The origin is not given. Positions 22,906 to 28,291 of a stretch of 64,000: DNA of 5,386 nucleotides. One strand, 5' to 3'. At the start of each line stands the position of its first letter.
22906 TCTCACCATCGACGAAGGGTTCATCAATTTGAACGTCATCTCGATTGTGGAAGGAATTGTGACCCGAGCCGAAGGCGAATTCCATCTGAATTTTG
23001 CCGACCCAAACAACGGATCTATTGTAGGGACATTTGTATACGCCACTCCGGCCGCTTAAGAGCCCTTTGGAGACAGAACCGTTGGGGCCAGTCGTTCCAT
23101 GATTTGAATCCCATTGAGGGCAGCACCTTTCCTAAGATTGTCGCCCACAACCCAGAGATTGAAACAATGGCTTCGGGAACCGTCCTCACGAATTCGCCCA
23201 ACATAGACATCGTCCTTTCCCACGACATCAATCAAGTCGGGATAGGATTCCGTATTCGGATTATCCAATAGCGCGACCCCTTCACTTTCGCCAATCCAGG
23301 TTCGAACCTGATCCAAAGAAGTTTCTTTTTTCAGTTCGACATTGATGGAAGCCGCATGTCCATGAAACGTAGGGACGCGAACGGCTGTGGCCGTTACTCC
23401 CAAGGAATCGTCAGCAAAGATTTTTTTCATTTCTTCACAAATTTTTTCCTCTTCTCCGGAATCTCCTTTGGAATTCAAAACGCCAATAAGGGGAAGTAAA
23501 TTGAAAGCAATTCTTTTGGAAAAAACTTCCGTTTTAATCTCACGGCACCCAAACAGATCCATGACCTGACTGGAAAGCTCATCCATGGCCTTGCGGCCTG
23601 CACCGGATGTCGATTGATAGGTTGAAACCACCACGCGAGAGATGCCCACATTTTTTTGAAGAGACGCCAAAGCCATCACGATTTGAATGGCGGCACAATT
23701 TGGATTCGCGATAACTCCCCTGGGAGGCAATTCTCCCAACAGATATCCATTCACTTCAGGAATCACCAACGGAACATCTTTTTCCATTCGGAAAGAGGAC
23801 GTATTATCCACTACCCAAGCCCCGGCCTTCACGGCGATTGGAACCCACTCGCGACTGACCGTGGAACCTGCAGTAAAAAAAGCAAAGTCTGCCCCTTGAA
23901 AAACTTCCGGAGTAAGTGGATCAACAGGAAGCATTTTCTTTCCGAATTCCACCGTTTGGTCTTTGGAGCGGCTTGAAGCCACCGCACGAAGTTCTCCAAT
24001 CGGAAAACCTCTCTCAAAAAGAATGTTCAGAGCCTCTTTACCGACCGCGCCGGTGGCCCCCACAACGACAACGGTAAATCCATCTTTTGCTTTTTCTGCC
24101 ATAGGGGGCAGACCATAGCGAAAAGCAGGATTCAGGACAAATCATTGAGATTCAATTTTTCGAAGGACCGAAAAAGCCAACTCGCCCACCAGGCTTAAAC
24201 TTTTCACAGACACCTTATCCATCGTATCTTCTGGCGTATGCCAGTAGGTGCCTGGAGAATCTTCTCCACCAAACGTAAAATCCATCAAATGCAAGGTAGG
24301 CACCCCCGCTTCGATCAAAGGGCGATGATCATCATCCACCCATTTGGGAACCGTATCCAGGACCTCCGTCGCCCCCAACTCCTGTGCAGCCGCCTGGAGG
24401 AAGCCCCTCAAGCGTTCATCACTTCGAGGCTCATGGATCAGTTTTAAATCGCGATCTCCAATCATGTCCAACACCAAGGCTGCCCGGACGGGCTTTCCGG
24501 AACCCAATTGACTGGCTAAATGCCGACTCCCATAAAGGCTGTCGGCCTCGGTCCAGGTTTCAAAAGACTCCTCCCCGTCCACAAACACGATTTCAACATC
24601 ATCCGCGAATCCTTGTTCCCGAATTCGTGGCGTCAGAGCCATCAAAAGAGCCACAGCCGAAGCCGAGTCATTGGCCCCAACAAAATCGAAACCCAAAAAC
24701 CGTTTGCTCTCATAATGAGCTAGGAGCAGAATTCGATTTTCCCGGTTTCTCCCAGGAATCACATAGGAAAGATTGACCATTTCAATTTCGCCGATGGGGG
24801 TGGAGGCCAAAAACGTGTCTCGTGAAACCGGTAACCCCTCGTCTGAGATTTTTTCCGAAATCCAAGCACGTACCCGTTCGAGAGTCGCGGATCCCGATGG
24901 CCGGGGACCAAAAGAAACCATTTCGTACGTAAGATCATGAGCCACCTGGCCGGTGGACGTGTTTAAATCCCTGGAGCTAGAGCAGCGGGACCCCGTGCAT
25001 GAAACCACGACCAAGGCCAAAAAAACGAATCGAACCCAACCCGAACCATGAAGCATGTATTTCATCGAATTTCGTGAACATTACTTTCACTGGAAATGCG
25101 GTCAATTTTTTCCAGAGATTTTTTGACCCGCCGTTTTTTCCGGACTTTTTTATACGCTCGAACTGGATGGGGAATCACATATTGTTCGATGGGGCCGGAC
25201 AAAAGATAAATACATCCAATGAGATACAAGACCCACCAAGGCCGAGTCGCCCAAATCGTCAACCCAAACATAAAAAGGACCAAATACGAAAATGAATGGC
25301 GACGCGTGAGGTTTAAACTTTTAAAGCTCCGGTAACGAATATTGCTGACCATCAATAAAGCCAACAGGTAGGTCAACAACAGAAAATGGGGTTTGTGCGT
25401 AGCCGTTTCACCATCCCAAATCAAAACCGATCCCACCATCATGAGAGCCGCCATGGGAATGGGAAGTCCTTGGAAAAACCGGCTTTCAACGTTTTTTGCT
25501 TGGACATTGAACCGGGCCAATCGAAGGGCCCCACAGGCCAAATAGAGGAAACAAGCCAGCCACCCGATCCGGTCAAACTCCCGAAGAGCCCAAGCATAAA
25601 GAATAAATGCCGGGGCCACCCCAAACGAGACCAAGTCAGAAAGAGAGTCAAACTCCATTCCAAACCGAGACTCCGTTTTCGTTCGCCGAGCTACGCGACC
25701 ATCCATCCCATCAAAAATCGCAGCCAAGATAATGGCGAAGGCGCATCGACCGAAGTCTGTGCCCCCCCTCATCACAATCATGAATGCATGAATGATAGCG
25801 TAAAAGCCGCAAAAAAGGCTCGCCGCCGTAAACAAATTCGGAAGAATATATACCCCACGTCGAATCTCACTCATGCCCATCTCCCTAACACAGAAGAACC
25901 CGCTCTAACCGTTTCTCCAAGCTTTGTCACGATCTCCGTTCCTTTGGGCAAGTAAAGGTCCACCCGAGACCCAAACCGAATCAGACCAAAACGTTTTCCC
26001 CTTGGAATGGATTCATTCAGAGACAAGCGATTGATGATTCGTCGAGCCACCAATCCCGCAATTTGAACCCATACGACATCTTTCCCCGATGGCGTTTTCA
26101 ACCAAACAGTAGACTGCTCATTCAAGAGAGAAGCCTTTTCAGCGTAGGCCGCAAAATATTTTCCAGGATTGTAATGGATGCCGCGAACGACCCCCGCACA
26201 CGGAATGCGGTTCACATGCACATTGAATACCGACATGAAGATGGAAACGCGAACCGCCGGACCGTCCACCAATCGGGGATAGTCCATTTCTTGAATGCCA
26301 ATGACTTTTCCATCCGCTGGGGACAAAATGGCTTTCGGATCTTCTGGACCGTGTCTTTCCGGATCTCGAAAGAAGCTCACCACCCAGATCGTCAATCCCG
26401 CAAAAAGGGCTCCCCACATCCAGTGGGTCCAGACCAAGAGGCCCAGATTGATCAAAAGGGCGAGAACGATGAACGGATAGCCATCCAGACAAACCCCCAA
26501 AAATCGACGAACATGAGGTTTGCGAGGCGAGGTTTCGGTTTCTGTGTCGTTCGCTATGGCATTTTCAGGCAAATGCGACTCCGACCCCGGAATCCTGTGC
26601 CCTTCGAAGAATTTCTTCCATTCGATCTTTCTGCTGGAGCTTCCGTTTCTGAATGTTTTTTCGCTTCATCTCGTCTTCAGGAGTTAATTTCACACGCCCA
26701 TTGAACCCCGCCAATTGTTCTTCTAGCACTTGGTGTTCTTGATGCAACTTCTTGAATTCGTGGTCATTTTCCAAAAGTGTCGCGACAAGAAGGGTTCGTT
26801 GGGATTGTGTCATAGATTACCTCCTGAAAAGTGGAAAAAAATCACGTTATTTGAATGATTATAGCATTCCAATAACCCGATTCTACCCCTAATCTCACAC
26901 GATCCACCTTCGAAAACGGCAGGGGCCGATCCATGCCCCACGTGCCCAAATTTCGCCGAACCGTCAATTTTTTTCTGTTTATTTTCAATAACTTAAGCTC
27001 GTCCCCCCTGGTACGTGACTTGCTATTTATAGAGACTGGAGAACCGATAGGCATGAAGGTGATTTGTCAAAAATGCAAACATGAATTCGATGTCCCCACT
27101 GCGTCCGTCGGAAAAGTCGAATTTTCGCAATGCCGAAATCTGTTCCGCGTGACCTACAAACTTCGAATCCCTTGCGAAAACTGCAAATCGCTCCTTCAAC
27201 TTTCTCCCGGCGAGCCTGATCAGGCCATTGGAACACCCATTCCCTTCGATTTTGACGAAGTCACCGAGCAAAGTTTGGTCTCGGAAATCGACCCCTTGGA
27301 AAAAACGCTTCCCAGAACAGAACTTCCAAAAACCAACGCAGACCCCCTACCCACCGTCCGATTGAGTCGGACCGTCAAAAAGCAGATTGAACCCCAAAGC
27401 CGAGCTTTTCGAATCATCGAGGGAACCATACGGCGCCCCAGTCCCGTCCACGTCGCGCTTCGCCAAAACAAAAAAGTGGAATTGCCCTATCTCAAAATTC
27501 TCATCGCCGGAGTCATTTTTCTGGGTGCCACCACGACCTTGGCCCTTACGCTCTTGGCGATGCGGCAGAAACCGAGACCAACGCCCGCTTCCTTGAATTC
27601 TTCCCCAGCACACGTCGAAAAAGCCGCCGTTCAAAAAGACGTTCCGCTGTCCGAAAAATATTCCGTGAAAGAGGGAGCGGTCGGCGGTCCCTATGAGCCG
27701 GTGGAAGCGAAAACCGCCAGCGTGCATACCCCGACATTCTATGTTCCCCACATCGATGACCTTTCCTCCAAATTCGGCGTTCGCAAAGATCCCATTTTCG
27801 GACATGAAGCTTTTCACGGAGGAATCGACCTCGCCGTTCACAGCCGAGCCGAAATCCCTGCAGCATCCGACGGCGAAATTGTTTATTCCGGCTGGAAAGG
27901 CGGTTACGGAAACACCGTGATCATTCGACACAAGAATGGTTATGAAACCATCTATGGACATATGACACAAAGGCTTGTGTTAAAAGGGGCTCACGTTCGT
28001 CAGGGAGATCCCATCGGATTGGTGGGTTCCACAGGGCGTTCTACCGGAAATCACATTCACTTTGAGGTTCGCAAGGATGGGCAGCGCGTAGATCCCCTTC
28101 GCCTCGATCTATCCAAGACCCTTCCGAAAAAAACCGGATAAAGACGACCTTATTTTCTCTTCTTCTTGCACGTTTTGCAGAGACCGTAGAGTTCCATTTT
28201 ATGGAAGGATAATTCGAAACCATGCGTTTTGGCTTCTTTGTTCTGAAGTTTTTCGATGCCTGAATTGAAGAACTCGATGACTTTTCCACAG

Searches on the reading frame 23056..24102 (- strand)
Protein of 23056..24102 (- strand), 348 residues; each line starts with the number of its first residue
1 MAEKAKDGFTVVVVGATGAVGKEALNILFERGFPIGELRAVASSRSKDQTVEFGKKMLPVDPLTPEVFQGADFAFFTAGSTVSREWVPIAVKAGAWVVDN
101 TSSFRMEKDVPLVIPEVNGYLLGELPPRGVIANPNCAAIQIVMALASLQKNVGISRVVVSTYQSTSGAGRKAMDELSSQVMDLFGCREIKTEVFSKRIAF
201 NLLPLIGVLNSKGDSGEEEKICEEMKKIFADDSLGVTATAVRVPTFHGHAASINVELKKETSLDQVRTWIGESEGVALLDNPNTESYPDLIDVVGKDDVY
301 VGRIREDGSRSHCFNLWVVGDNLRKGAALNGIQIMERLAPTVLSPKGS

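Call 106: search_protein_families(library=pfam, proteins=[window:23056-24102:-], max_evalue=0.00001)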
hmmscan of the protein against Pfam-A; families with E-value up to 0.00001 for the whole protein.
window:23056-24102:- (348 aa): 2 families
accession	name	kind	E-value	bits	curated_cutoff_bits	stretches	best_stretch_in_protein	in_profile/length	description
PF02774.23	Semialdhyde_dhC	-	1.2e-47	162.9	26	1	146-325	2-184/184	Semialdehyde dehydrogenase, dimerisation domain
PF01118.30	Semialdhyde_dh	-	3.2e-29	102.2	26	1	11-119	2-115/121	Semialdehyde dehydrogenase, NAD binding domain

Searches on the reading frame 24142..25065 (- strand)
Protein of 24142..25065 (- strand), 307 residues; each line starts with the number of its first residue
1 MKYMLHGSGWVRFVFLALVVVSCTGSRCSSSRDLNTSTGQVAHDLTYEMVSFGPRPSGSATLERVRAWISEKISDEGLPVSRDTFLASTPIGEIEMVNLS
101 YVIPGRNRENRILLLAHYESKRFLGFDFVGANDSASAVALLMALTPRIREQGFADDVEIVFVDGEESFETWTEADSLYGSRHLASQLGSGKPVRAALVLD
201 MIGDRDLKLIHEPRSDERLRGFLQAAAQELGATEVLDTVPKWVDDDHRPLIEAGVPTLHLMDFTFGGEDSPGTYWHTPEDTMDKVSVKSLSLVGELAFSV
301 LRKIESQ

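Call 106: search_protein_families(library=pfam, proteins=[window:24142-25065:-], max_evalue=0.00001)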
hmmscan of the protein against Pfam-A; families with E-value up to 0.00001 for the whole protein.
window:24142-25065:- (307 aa): 1 family
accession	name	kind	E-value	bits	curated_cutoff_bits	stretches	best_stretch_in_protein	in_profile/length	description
PF04389.22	Peptidase_M28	-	2.6e-31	109.3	21.3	1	98-298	1-190/193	Peptidase family M28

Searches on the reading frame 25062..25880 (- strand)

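Call 106: search_protein_families(library=pfam, proteins=[window:25062-25880:-], max_evalue=0.00001)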
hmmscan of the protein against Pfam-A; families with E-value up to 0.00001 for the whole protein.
window:25062-25880:- (272 aa): 1 family
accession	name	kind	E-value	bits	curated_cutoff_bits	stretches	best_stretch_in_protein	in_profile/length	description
PF01066.26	CDP-OH_P_transf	-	1.3e-22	81.3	22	1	12-165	2-138/152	CDP-alcohol phosphatidyltransferase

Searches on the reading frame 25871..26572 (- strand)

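Call 106: search_protein_families(library=pfam, proteins=[window:25871-26572:-], max_evalue=0.00001)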
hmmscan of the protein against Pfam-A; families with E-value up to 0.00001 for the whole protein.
window:25871-26572:- (233 aa): 1 family
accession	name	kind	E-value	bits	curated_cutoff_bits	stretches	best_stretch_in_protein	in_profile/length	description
PF02666.20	PS_Dcarbxylase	-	1.4e-40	139.5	22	1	61-229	2-197/198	Phosphatidylserine decarboxylase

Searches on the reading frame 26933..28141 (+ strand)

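Call 9: search_protein_families(library=pfam, proteins=[window:26933-28141:+], max_evalue=0.001)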
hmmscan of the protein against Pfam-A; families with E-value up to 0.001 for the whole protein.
window:26933-28141:+ (402 aa): 1 family
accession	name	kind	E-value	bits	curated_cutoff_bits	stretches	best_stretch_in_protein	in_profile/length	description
PF01551.29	Peptidase_M23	-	3.6e-34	117.3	28.7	1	294-388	2-96/96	Peptidase family M23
